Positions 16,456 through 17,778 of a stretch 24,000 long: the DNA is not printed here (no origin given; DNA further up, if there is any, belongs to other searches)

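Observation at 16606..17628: Strongly AT-rich orphan gene for a four-TM/coiled-coil protein, wedged between two toxin-antitoxin modules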

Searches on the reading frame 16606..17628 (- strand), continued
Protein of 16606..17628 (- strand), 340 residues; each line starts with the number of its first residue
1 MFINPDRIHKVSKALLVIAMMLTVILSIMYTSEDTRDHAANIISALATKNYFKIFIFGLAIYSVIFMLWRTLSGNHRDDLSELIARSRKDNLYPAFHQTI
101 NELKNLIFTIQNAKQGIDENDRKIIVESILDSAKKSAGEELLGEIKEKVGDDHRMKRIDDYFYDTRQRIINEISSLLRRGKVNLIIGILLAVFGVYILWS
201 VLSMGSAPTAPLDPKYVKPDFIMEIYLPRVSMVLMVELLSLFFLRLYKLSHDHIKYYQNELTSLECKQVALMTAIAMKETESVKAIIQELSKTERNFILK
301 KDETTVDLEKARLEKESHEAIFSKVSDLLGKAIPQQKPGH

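Call 24: find_related_loci(query=A1, collection=viral_contigs, flank=8000)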
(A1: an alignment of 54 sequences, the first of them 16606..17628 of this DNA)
Query A1 (340 aa) in viral_contigs; peptide patterns used: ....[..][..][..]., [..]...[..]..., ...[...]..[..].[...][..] (x = any residue, [..] = any of these).
235 stretches matched a pattern; 89 encode a relative of the query (tblastn E <= 1e-3); the best 80 are kept; 80 distinct loci.
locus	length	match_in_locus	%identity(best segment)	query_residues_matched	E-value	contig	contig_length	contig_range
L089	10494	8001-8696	35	98-331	1e-38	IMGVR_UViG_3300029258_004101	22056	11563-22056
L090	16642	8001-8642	38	117-331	1e-37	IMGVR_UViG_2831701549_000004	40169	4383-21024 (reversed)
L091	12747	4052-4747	34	96-330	2e-37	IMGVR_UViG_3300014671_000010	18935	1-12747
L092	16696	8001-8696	34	96-330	2e-37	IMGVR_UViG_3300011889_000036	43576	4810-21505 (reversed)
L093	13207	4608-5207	36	129-337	5e-37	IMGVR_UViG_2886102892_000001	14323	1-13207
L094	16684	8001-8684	34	100-330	4e-36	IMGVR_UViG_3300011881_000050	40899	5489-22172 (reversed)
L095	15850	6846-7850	28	13-331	4e-34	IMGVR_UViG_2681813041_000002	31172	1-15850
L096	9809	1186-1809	34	121-331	4e-34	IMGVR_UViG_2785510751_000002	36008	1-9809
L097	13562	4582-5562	28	9-331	5e-34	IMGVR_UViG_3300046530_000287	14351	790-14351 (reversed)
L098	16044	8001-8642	35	126-338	2e-33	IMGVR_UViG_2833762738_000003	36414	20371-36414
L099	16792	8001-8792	33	81-329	1e-33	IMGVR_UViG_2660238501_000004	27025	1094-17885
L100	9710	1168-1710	40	167-340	8e-34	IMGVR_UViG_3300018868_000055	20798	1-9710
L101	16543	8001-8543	40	167-340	8e-34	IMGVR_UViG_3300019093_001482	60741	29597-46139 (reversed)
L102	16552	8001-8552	36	140-313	8e-33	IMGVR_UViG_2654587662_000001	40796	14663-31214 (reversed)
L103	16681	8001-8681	35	112-335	4e-33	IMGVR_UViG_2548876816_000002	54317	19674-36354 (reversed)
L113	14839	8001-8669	35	116-335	7e-31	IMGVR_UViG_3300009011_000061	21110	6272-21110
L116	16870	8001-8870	30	59-337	1e-30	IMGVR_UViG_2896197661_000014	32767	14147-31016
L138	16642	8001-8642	32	117-333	1e-27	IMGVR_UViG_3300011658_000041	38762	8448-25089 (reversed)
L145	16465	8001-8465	38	167-329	8e-27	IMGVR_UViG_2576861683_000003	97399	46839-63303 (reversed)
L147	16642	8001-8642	31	81-314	4e-31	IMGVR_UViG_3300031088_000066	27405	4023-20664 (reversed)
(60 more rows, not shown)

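Call 25: predict_structure(alignment_id=A1)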
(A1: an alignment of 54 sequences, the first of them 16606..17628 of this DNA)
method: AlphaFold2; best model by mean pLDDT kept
length: 340 residues; sequences in the alignment: 54
mean_pLDDT: 79.1   pTM: 0.60
mean pLDDT of the five models: 79.1, 77.6, 75.2, 74.3, 73.1
residues with pLDDT >= 90: 57; 70-90: 205; 50-70: 69; < 50: 9
segments of 3 or more residues with pLDDT < 50: 298-303
pLDDT, mean of each block of 10 residues (from residue 1): 72 89 86 76 70 84 84 67 69 66 84 81 83 71 62 84 92 90 88 87 71 68 85 90 90 90 91 90 92 60 53 74 80 69
secondary structure, 60 per line:
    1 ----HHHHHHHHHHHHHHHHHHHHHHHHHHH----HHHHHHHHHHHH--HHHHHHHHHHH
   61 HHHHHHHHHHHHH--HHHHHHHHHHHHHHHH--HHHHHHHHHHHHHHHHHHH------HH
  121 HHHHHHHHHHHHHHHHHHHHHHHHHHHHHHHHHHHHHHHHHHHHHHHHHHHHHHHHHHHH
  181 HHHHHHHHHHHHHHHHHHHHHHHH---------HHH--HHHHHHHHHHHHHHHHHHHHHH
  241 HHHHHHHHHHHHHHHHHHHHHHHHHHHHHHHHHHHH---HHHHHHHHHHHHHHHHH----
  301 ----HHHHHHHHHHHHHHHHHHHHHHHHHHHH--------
elements in order: H5-31 H36-47 H50-73 H76-91 H94-112 H119-204 H219-276 H280-296 H305-332

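Call 30: fold_search(model_id=the predicted structure, library=pdb)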
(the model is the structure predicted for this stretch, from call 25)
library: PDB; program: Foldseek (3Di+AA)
matches with E <= 10: 169; with E <= 0.001: 0
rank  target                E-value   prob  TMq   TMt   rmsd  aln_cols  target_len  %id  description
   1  7sqc_1J               5.7e-01  0.16  0.18  0.18  50.8       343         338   12  Ciliary C1 central pair apparatus isolated from Chlamydomonas reinhardtii (released 2022-04-13)
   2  5nnv_D                6.6e-01  0.20  0.16  0.21  48.3       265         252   16  Structure of a Bacillus subtilis Smc coiled coil middle fragment (released 2017-06-21)
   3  6z6f_D                8.9e-01  0.35  0.24  0.17  46.7       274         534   16  HDAC-PC (released 2021-02-17)
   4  7n6g_3O               8.9e-01  0.11  0.16  0.15  53.0       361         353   13  C1 of central pair (released 2022-05-18)
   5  7aam_B                9.9e-01  0.41  0.26  0.30  30.8       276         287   11  Crystal structure of the F-BAR domain of PSTIPIP1 bound to the CTH domain of the phosphatase LYP (released 2022-02-23)
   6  6r0y_G                1.1e+00  0.51  0.24  0.36  26.9       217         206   13  Thermus thermophilus V/A-type ATPase/synthase, rotational state 3 (released 2019-08-28)
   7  8i7r_F8               1.3e+00  0.35  0.25  0.34  19.1       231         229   10  In situ structure of axonemal doublet microtubules in mouse sperm with 48-nm repeat (released 2023-10-11)
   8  7p3r_A                1.3e+00  0.25  0.22  0.22  23.2       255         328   12  Helical structure of the toxin MakA from Vibrio cholera (released 2022-02-23)
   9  7n6g_3N               1.4e+00  0.09  0.16  0.15  48.7       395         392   11  C1 of central pair (released 2022-05-18)
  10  7sqc_1X               1.5e+00  0.15  0.19  0.26  38.4       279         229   11  Ciliary C1 central pair apparatus isolated from Chlamydomonas reinhardtii (released 2022-04-13)
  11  3zdq                  1.5e+00  0.08  0.15  0.10  34.5       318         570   14  STRUCTURE OF THE HUMAN MITOCHONDRIAL ABC TRANSPORTER, ABCB10 (NUCLEOTIDE-FREE FORM) (released 2013-01-23)
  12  7o3w_A                1.6e+00  0.21  0.21  0.29  38.4       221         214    8  Structural basis for VIPP1 oligomerization and maintenance of thylakoid membrane integrity (released 2021-06-30)
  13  7a0g_FFF              1.7e+00  0.30  0.26  0.28  23.0       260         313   10  Structure of the SmhB pore of the tripartite alpha-pore forming toxin, Smh, from Serratia marcescens. (released 2021-03-31)
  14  9hmx_A                1.7e+00  0.20  0.17  0.29  33.0       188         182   13  Structure of SteB-RipA complex from Mycobacterium tuberculosis (released 2025-07-30)
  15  5knd_G                1.8e+00  0.13  0.16  0.26  16.2       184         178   12  Crystal structure of the Pi-bound V1 complex (released 2016-11-02)
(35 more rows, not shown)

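Call 34: search_protein_families(library=pfam, proteins=[L145:9154-10281:-, L145:10761-11420:-, L138:8961-10958:-, L048:11649-12914:-, L116:13431-14270:-, L113:12497-13978:+, L082:3035-3847:-, L147:8760-9125:-, L116:4583-6340:+, L021:8703-9626:-], max_evalue=0.001)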
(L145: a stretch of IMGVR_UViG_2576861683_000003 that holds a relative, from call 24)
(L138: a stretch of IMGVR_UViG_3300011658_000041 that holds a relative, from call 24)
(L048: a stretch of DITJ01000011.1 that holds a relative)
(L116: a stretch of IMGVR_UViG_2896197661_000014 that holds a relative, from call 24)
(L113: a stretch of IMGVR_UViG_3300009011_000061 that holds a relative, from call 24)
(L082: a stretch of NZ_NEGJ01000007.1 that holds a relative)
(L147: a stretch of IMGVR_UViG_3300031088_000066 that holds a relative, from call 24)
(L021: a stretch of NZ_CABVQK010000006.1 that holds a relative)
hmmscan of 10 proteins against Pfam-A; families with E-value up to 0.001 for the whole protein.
L145:9154-10281:- (375 aa): 3 families
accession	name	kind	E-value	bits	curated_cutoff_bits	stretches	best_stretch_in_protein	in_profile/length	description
PF09003.16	Arm-DNA-bind_1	-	6e-28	97.1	22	1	1-73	1-74/74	Bacteriophage lambda integrase, Arm DNA-binding domain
PF00589.27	Phage_integrase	-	2e-21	77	27.1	1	193-366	2-169/172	Phage integrase family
PF22022.2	Phage_int_M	-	0.00025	21.6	27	0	122-170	35-83/96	Phage integrase central domain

L145:10761-11420:- (219 aa): 4 families
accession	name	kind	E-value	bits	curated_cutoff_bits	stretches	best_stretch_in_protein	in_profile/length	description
PF01381.28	HTH_3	-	2.2e-15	56.8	23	1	9-63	1-55/55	Helix-turn-helix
PF00717.28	Peptidase_S24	-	4.6e-12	46.1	23.3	1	116-213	27-116/116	Peptidase S24-like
PF12844.13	HTH_19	-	2e-07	31.3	30.2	1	8-64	3-59/64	Helix-turn-helix domain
PF13560.12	HTH_31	-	3.4e-06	27.7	27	1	8-61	5-59/64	Helix-turn-helix domain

L138:8961-10958:- (665 aa): 2 families
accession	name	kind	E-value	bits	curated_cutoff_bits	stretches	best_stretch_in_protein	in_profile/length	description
PF20454.4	GpA_nuclease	-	5e-92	308.7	22.5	1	297-590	2-292/294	Terminase large subunit gpA, endonuclease domain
PF05876.18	GpA_ATPase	-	9.7e-66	222.4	25.6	1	44-286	2-247/247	Phage terminase large subunit gpA, ATPase domain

L048:11649-12914:- (421 aa): 3 families
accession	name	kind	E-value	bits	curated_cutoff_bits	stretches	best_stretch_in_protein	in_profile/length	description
PF22022.2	Phage_int_M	-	4.4e-38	129.9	27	1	117-212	1-96/96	Phage integrase central domain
PF13356.12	Arm-DNA-bind_3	-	8e-25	87.2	27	1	20-105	1-83/83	Arm DNA-binding domain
PF00589.27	Phage_integrase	-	6.1e-23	81.9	27.1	1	224-390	3-169/172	Phage integrase family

L116:13431-14270:- (279 aa): 1 family
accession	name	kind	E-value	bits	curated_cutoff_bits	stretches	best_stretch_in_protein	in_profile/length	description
PF02086.21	MethyltransfD12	-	1.6e-54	185.8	22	1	16-258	1-253/253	D12 class N6 adenine-specific DNA methyltransferase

L113:12497-13978:+ (493 aa): 1 family
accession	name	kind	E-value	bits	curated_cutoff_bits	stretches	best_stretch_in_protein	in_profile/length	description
PF05136.18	Phage_portal_2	-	1.6e-115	386.5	32.9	1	29-375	2-354/354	Phage portal protein, lambda family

L082:3035-3847:- (270 aa): 3 families
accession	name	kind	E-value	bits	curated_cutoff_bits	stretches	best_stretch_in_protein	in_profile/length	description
PF00106.31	adh_short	-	4.3e-50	170.3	26.6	1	12-197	1-187/195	short chain dehydrogenase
PF13561.12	adh_short_C2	-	9.6e-33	114.1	27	1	18-227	1-212/236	Enoyl-(Acyl carrier protein) reductase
PF08659.16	KR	-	8.5e-15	55.6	22.6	1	14-176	3-166/180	KR domain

L147:8760-9125:- (121 aa): 2 families
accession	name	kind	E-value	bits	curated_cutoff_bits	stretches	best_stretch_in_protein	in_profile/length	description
PF06530.18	Phage_antitermQ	-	1.3e-51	174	26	1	1-118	1-118/118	Phage antitermination protein Q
PF06576.17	DUF1133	-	7.9e-05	22.6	23.1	1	19-90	69-142/176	Protein of unknown function (DUF1133)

L116:4583-6340:+ (585 aa): 3 families
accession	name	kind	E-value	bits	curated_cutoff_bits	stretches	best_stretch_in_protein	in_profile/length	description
PF03237.21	Terminase_6N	-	4.2e-63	213.3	22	1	160-379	2-214/215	Terminase large subunit, T4likevirus-type, N-terminal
PF17289.8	Terminase_6C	-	6.6e-44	150.1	22.6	1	407-568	1-154/155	Terminase RNaseH-like domain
PF06056.18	Terminase_5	-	1.4e-21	76.6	20.3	1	8-65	1-58/58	Putative ATPase subunit of terminase (gpP-like)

L021:8703-9626:- (307 aa): 1 family
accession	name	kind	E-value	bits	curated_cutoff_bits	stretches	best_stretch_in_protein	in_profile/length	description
PF17762.8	HTH_ParB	-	2.6e-09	37.6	22.6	1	139-224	2-86/102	ParB HTH domain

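Call 36: search_protein_families(library=pfam, alignment_id=A2, max_evalue=0.0001)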
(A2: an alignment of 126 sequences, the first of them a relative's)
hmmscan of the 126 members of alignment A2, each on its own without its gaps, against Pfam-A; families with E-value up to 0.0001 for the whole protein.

A. member 1, L006:6908-7585:+ (225 aa): 0 families

B. families by the number of members that match (of 126 scanned): 73 families (the first 25 are shown)
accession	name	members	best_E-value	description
PF09669.15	Phage_pRha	3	3.8e-28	Phage regulatory protein Rha (Phage_pRha)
PF00133.28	tRNA-synt_1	2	5.4e-151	tRNA synthetases class I (I, L, M and V)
PF08264.19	Anticodon_1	2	1.3e-38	Anticodon-binding domain of tRNA ligase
PF16931.10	Phage_holin_8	2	2.9e-35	Putative phage holin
PF00145.23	DNA_methylase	2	6.1e-35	C-5 cytosine-specific DNA methylase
PF03374.19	ANT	2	1.1e-23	Phage antirepressor protein KilAC domain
PF08937.16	ThsB_TIR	2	1.2e-23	Thoeris protein ThsB, TIR-like domain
PF10458.14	Val_tRNA-synt_C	2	1.4e-19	Valyl tRNA synthetase tRNA binding arm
PF09334.17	tRNA-synt_1g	2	2.4e-19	tRNA synthetases class I (M)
PF13603.12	tRNA-synt_1_2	2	4.4e-12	Leucyl-tRNA synthetase, editing domain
PF06530.18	Phage_antitermQ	2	3.1e-10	Phage antitermination protein Q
PF01381.28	HTH_3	2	7.5e-10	Helix-turn-helix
PF13676.11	TIR_2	2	1.4e-06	TIR domain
PF03786.19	UxuA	1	1.5e-130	D-mannonate dehydratase (UxuA)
PF13406.11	SLT_2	1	1.1e-82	Transglycosylase SLT domain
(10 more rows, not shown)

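Call 37: search_protein_representatives(alignment_id=A1)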
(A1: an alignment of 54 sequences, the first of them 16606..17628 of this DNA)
Query: 54 sequences, 330 profile positions. Proteins with E-value up to 0.001 (for the whole library): 3059; up to 1e-10: 2547; up to 1e-30: 1795. The best 150 are listed.
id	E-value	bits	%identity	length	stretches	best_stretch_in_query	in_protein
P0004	2.3e-102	359.1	-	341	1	2-325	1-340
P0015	1.5e-99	349.8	-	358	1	8-325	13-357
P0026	1.6e-99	349.7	-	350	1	2-326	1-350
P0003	2.7e-94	332.5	-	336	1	17-323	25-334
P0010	6.4e-92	324.7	-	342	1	28-328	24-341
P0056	4.4e-86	305.5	-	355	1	2-326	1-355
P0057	2.2e-85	303.3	-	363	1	17-326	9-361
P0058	5.3e-85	302.0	-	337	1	15-325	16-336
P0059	3.6e-84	299.3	-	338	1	10-325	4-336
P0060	9.3e-84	297.9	-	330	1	12-325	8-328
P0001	9.1e-83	294.6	-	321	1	31-325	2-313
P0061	1.3e-82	294.2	-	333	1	15-326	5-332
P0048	4.9e-82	292.2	-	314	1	19-324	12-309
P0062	1.2e-81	290.9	-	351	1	20-325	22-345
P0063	2.8e-81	289.8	-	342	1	16-325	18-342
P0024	1.1e-76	274.7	-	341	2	152-326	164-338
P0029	1.8e-76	274.0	-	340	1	8-325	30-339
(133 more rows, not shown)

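Call 38: search_dna_similar(query=window:16606-17628:-, collection=phages, mode=protein, max_rows=30, max_evalue=0.00001)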
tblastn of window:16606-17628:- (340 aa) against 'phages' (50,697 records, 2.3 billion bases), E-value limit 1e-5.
No match.

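Call 39: search_dna_similar(query=window:16606-17628:-, collection=plasmids, mode=protein, max_rows=20, max_evalue=0.00001)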
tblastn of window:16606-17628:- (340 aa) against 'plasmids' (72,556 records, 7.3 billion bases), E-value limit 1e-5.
Records with a match: 6; places in all: 6; records where one place covers at least 80% of the query: 0.
Best place of each record, by identity: <60% 6.
By first word of the organism name: Pantoea 4; Pseudoalteromonas 1; Acinetobacter 1.
By predicted mobility (MOB-suite, as given by PLSDB): non-mobilizable 4; mobilizable 2.
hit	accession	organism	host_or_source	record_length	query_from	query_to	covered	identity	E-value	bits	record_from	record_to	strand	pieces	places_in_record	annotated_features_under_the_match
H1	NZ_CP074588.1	Pseudoalteromonas piscicida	mixed culture,water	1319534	109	306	58%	35.3%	1e-13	79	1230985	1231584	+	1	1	none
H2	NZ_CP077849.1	Acinetobacter baumannii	Homo sapiens,Rectal swab_P28_BU14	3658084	81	313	69%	29.5%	5e-12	74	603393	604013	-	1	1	none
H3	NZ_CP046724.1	Pantoea agglomerans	pure culture,cherry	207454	122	308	55%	30.9%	3e-13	78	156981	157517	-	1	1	hypothetical protein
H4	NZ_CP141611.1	Pantoea agglomerans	cell culture,hydroalcoholic extract of ...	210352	122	308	55%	30.9%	3e-13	78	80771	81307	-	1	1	hypothetical protein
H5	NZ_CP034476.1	Pantoea agglomerans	food,leaf from rome apple cultivar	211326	122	308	55%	30.9%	4e-13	78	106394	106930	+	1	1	hypothetical protein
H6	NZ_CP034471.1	Pantoea agglomerans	food,leaf from rome apple cultivar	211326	122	308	55%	30.9%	4e-13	78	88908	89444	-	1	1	hypothetical protein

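Call 46: search_solved_structures(query=A1, max_evalue=10)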
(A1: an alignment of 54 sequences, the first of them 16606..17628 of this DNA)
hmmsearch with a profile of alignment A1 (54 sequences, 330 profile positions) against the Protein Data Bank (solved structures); distinct sequences matched with E-value up to 10: 26.
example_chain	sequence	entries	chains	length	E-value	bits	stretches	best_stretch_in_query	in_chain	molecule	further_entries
7p2y_b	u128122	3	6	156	0.1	15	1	56-177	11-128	ATP synthase subunit b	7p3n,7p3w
8fjg_A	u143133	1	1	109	0.19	14.2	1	110-179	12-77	H12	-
9jg1_R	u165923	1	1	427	0.31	13.4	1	31-209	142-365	Histamine H4 receptor,Soluble cytochrome b562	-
9dzw_A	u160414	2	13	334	0.38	13.2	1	22-152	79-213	CalC6_3 with DHR extension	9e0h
3lw8_E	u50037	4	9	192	0.5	12.8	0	64-156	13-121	IpgB2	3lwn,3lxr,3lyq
3m5g_B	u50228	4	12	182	0.52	12.7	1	82-176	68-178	Hemagglutinin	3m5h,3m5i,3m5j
9p3r_A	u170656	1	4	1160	0.71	12.3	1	20-126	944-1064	Transient receptor potential cation channel subfamily M member 5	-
7mbp_A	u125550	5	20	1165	0.78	12.1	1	20-126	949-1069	Transient receptor potential melastatin 5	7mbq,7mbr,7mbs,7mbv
7mbt_A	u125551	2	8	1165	0.79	12.1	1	20-126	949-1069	Transient receptor potential melastatin 5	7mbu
9p3s_A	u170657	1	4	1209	0.8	12.1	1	20-126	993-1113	Transient receptor potential cation channel subfamily M member 5 isoform X1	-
9p3q_A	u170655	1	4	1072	0.9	11.9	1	20-125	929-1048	Transient receptor potential cation channel subfamily M member 5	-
8qkd_A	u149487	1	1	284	1.5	11.2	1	38-102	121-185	sc-CC-5-24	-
1ya9_A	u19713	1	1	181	1.7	11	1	87-179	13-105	Apolipoprotein E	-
5jsn_B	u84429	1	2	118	1.8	11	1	84-180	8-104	Bcl2 inhibitor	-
6mlm_C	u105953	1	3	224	2.2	10.7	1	79-171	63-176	Hemagglutinin HA2 chain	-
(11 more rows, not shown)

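Call 49: fold_search(model_id=the predicted structure, library=viral)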
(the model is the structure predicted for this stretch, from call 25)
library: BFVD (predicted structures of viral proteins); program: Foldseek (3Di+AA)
matches with E <= 10: 284; with E <= 0.001: 0
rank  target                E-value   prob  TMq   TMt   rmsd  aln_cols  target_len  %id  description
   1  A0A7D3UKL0            9.8e-02  0.33  0.18  0.09  46.3       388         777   14  (no name in the UniProt tables at hand)
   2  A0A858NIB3            1.7e-01  0.38  0.21  0.20  37.9       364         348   14  (no name in the UniProt tables at hand)
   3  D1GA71                2.4e-01  0.41  0.20  0.27  20.1       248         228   14  NS3 protein [Bluetongue virus]
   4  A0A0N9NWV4            2.7e-01  0.25  0.17  0.06  55.6       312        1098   13  (no name in the UniProt tables at hand)
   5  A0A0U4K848            2.8e-01  0.16  0.15  0.12  46.2       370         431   13  Uncharacterized protein [Arthrobacter phage Jasmine]
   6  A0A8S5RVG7            2.8e-01  0.11  0.14  0.07  36.6       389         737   15  STRUCTURAL MAINTENANCE OF CHROMOSOMES PROTEIN [Siphoviridae sp. ctHip2]
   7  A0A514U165            3.1e-01  0.99  0.27  0.64   3.9       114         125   16  Uncharacterized protein [Gordonia phage Phendrix]
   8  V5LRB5                3.1e-01  0.33  0.18  0.15  35.6       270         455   14  (no name in the UniProt tables at hand)
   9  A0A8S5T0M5            3.5e-01  0.82  0.26  0.36  30.8       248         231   12  Uncharacterized protein [Myoviridae sp. ctWb16]
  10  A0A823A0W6            3.7e-01  0.14  0.14  0.14  48.9       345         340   14  (no name in the UniProt tables at hand)
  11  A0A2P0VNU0            4.0e-01  0.18  0.17  0.15  37.3       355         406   11  Uncharacterized protein [Tetraselmis virus 1]
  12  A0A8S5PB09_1          4.0e-01  0.18  0.17  0.07  30.9       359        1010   14  Tail tape measure protein [Siphoviridae sp. ctmpG14]
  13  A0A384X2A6            4.5e-01  0.14  0.14  0.09  60.0       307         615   18  (no name in the UniProt tables at hand)
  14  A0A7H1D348            5.2e-01  0.23  0.18  0.05  42.0       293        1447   16  Putative RNA dependent RNA polymerase [Frankliniella occidentalis associated peribunyavirus-like virus 2]
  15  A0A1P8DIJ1            5.5e-01  0.14  0.16  0.08  55.3       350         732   14  (no name in the UniProt tables at hand)
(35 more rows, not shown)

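Call 51: find_encoding_contigs(protein=P0001, flank=10000, max_places=3)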
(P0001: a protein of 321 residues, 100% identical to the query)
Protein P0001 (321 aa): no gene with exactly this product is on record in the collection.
